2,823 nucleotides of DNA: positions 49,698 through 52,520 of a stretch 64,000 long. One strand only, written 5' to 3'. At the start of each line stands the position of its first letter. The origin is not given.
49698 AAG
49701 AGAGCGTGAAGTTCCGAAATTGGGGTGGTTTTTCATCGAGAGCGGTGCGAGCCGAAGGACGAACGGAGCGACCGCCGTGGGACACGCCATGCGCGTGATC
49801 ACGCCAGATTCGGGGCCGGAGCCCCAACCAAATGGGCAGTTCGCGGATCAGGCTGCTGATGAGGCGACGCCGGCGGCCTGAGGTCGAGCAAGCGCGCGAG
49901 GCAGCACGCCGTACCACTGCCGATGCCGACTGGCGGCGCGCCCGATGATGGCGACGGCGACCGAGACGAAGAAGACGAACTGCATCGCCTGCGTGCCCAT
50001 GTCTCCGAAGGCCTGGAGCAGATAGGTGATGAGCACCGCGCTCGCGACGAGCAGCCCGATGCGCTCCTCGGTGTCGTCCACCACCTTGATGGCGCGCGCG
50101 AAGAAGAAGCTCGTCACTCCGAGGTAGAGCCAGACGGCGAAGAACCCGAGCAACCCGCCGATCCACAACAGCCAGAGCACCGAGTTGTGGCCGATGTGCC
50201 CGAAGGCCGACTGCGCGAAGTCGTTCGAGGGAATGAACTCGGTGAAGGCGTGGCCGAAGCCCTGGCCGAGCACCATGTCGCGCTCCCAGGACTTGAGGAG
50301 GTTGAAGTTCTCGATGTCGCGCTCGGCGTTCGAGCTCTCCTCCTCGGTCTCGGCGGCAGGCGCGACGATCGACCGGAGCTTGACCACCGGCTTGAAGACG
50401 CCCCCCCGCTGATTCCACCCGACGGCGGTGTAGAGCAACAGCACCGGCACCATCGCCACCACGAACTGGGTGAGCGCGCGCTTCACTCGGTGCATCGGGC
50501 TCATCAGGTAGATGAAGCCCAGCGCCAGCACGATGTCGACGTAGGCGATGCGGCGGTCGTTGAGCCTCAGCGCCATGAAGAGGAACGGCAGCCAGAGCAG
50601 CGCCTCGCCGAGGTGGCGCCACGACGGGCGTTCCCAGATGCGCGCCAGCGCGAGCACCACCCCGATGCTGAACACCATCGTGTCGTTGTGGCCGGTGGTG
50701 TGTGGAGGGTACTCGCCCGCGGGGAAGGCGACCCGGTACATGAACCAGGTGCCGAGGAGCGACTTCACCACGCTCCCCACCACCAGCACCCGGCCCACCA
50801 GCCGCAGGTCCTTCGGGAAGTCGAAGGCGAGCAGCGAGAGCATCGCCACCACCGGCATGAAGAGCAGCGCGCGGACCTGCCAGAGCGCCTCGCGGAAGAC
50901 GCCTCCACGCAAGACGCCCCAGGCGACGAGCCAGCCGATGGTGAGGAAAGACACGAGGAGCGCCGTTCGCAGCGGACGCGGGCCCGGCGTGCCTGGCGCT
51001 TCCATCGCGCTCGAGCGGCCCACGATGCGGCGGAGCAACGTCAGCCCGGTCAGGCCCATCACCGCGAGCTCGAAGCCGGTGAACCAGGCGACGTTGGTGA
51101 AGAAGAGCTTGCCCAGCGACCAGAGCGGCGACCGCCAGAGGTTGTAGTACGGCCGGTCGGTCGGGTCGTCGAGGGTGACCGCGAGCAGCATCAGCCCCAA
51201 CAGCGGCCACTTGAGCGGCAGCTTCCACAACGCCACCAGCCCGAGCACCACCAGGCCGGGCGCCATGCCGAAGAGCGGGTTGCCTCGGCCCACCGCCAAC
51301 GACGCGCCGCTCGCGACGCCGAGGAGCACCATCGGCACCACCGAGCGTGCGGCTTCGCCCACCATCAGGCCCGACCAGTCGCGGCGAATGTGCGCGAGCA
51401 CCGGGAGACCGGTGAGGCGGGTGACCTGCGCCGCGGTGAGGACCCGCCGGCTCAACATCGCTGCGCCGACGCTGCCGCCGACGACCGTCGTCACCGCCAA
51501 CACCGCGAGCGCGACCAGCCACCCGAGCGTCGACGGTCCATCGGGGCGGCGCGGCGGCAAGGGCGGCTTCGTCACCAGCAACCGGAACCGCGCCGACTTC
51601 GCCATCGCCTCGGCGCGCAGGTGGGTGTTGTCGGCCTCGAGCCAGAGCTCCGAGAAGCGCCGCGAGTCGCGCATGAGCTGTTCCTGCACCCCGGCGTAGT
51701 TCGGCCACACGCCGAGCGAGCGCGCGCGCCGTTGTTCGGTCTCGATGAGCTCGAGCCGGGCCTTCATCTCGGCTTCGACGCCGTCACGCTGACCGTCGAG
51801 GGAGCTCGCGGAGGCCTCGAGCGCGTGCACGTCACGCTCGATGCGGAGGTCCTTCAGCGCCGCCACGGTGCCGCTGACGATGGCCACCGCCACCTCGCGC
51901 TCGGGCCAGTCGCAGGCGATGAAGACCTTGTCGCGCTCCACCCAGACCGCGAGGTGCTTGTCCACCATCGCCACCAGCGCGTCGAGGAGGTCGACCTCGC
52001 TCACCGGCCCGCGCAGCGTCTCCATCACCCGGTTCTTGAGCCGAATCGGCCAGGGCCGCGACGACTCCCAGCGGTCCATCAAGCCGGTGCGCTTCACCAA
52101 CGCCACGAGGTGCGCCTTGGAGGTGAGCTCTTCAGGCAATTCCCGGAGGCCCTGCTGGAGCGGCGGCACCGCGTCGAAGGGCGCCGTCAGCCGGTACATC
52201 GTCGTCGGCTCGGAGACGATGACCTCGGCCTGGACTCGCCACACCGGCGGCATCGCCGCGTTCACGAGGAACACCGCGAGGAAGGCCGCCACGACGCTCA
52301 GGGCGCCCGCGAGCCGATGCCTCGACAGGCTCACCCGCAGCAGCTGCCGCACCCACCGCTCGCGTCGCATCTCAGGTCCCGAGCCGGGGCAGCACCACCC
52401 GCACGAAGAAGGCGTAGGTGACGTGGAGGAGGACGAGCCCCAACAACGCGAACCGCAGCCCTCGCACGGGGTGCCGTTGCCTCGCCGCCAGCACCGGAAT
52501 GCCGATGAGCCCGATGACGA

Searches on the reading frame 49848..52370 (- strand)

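Call 92: search_protein_families(library=ncbifam, proteins=[window:49848-52370:-], max_evalue=0.000001)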
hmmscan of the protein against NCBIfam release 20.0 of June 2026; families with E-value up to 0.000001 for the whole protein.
window:49848-52370:- (840 aa): 3 families
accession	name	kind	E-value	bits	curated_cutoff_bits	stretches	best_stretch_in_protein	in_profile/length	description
NF041870.1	Wzy_EPS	equivalog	1.8e-110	369.9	670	1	347-819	8-485/486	exopolysaccharide repeat unit polymerase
NF041864.1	EpsV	equivalog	1.2e-17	63.7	800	1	12-206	26-223/484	PCP family exopolysaccharide biosynthesis protein EpsV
TIGR03007.1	pepcterm_ChnLen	equivalog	4.7e-08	31.7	278.85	0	194-333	325-465/498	XrtA system polysaccharide chain length determinant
